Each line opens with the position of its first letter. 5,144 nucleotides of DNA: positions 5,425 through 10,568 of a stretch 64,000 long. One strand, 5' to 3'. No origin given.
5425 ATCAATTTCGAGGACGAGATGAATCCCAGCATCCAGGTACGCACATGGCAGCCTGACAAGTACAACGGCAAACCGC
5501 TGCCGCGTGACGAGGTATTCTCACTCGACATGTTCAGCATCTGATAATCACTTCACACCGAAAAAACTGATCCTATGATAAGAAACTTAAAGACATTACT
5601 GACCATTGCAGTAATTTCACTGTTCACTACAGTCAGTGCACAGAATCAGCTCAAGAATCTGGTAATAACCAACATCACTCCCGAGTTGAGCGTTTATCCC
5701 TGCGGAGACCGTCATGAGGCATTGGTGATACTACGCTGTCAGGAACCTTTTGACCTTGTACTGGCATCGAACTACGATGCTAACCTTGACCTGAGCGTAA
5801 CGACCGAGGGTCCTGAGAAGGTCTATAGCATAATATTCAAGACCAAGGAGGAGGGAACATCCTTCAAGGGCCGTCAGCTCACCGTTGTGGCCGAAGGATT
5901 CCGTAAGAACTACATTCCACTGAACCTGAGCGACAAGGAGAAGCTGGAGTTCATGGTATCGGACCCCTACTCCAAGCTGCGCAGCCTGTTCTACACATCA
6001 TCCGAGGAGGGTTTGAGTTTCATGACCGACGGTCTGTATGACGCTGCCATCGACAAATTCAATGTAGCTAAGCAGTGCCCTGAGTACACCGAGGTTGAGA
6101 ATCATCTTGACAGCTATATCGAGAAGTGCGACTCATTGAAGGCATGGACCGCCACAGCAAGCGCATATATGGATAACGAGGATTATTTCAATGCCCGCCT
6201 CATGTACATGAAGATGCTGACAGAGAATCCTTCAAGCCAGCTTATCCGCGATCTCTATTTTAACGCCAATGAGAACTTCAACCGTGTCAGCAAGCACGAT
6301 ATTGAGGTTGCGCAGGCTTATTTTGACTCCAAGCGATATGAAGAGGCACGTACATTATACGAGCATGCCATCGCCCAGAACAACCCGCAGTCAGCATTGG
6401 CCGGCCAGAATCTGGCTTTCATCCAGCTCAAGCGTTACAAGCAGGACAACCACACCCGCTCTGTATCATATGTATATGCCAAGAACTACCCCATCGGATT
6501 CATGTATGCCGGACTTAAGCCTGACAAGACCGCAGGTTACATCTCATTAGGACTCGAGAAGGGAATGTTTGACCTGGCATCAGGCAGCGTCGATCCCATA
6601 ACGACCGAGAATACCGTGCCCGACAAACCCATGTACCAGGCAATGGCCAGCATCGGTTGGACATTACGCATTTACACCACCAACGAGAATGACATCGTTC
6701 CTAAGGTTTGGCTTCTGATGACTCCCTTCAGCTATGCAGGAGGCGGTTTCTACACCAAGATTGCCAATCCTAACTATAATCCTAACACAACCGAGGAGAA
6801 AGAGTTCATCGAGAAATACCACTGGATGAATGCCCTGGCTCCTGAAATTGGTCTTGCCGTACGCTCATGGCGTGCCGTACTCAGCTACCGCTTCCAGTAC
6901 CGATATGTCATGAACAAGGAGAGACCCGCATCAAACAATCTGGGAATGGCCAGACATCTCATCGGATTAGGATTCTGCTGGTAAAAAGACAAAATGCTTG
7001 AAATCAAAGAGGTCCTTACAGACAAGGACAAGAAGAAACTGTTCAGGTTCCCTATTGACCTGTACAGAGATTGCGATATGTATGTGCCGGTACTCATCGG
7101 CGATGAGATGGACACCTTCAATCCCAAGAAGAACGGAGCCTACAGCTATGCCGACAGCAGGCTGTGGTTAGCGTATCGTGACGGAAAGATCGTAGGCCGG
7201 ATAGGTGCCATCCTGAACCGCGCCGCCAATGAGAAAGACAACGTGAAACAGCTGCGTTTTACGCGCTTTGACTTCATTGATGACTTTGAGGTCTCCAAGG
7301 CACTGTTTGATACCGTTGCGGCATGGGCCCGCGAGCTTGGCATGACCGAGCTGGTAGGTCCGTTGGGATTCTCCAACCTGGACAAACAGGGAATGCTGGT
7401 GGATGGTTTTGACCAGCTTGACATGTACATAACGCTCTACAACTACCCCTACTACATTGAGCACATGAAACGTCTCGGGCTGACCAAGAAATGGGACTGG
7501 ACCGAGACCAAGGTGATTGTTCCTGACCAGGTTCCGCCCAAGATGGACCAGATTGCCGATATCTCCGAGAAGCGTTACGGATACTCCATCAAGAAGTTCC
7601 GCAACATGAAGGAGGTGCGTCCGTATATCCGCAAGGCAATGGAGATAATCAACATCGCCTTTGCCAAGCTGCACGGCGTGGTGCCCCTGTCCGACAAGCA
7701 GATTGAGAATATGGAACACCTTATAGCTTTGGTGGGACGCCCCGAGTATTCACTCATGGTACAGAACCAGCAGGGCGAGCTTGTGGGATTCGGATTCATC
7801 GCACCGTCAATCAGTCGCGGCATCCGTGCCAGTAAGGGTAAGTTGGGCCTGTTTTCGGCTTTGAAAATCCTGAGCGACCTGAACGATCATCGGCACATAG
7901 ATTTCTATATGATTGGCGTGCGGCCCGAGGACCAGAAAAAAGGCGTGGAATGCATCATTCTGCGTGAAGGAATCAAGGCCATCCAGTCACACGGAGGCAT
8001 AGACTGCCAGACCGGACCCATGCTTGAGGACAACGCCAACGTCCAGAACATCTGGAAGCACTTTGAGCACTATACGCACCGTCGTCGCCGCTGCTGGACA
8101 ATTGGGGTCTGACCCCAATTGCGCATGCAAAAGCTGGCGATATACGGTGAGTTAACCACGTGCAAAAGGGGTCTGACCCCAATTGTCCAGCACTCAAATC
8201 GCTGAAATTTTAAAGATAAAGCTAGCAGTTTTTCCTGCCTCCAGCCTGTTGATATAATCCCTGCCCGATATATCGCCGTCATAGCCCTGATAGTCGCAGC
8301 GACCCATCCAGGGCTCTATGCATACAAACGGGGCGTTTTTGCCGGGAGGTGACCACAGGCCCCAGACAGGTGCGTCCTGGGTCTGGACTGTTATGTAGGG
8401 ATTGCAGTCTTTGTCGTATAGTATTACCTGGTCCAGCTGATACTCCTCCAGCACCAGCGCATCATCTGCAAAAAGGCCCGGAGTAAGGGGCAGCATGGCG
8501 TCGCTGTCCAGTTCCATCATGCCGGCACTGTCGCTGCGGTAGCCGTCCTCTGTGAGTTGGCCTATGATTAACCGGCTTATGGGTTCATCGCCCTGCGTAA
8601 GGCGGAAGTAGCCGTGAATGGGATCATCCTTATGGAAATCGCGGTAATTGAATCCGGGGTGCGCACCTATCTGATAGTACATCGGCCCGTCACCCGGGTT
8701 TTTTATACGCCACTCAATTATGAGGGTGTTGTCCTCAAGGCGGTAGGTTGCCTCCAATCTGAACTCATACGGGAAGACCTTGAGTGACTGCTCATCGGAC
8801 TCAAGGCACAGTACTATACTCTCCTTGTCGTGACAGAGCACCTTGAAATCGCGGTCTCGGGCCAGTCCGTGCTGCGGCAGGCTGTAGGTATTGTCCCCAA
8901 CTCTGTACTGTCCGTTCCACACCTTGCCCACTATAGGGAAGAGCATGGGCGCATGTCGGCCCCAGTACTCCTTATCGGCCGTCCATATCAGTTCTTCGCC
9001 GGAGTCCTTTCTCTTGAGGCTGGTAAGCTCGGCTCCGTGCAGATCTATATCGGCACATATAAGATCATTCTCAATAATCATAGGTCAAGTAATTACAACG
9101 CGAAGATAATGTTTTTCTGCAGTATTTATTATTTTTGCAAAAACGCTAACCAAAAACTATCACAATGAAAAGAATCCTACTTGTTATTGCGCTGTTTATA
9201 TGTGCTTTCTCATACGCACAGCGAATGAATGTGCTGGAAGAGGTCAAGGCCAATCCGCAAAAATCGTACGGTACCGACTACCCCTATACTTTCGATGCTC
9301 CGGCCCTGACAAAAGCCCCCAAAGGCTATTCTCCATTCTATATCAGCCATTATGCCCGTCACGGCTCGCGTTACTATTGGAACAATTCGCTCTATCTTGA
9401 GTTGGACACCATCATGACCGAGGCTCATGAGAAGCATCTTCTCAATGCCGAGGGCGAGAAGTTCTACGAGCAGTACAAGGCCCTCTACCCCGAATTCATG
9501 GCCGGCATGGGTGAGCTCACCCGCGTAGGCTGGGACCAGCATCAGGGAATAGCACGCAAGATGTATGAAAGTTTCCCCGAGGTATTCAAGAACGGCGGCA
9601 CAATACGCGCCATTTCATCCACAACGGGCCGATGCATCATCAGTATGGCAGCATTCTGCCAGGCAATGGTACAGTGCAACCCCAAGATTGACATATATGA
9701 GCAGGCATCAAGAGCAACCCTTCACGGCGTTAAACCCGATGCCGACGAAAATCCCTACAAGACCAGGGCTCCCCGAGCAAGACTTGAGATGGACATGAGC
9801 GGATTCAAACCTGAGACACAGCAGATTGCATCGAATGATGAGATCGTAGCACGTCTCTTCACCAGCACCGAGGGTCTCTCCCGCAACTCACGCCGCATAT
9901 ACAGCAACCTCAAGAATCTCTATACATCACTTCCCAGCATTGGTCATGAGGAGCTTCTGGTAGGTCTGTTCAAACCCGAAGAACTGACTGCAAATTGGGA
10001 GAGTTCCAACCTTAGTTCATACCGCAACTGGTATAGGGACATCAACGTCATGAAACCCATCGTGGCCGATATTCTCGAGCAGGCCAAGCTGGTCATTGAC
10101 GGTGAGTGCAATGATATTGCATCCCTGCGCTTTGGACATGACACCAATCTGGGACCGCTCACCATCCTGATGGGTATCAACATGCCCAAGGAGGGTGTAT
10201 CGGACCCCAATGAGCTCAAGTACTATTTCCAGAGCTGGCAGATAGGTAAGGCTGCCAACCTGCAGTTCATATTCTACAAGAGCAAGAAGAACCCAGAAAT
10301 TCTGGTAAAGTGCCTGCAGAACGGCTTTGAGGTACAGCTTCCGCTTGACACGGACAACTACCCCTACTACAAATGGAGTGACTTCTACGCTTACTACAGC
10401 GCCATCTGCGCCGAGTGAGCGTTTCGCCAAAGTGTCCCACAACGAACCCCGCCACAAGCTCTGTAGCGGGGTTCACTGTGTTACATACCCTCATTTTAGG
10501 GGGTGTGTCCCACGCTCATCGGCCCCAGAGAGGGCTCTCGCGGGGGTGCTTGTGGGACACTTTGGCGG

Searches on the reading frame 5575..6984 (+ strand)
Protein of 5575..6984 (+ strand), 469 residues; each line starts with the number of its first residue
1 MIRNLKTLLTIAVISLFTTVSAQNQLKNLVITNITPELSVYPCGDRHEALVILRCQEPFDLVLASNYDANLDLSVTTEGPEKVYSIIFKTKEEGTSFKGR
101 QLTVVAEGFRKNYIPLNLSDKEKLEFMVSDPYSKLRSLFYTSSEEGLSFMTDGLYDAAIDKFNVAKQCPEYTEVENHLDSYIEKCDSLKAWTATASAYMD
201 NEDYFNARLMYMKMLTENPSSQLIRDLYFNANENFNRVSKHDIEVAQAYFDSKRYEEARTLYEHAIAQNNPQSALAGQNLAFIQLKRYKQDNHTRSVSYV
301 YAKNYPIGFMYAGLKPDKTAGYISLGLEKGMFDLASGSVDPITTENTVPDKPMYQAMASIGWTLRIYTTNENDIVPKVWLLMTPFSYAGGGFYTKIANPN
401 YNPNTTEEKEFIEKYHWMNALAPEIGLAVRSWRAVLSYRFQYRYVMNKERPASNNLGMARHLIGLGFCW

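Call 87: search_protein_families(library=pfam, proteins=[window:5575-6984:+], max_evalue=0.00001)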
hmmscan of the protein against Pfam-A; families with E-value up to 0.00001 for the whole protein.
window:5575-6984:+ (469 aa): 2 families
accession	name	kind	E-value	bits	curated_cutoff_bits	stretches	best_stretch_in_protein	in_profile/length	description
PF07719.23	TPR_2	-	1e-07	32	27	0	245-269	7-31/34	Tetratricopeptide repeat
PF13428.12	TPR_14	-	4.2e-07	30.4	23.5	0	245-281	7-42/44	Tetratricopeptide repeat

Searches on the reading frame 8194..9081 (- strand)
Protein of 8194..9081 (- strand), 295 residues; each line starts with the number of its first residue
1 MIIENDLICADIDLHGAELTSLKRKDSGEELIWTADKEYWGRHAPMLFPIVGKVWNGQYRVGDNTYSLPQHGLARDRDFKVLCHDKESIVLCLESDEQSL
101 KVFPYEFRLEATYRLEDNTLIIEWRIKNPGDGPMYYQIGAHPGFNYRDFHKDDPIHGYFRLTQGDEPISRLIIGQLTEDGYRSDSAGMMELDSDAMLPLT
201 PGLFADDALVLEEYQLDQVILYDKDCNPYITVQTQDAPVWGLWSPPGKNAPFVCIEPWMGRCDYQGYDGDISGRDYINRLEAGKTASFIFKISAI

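Call 87: search_protein_families(library=pfam, proteins=[window:8194-9081:-], max_evalue=0.00001)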
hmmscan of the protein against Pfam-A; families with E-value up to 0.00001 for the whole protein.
window:8194-9081:- (295 aa): 1 family
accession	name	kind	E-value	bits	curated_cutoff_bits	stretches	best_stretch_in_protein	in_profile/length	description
PF01263.26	Aldose_epim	-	6.3e-29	101.7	27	1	4-254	6-258/299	Aldose 1-epimerase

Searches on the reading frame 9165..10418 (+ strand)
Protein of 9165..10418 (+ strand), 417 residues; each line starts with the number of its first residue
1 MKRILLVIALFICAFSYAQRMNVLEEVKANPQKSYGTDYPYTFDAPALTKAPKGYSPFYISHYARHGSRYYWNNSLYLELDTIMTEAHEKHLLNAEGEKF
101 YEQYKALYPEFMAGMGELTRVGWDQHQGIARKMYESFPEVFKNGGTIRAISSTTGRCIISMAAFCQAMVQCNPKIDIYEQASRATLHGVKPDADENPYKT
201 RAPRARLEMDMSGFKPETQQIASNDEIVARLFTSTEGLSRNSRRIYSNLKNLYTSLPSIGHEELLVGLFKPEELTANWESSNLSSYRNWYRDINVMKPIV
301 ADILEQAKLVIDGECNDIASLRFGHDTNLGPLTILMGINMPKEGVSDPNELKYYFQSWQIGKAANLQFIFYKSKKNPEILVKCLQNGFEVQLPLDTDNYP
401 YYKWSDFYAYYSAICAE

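Call 87: search_protein_families(library=pfam, proteins=[window:9165-10418:+], max_evalue=0.00001)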
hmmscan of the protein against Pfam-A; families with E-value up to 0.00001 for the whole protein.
window:9165-10418:+ (417 aa): 1 family
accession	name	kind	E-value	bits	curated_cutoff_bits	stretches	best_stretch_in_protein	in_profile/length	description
PF00328.27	His_Phos_2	-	9.9e-12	45.4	23.6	1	65-383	10-351/354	Histidine phosphatase superfamily (branch 2)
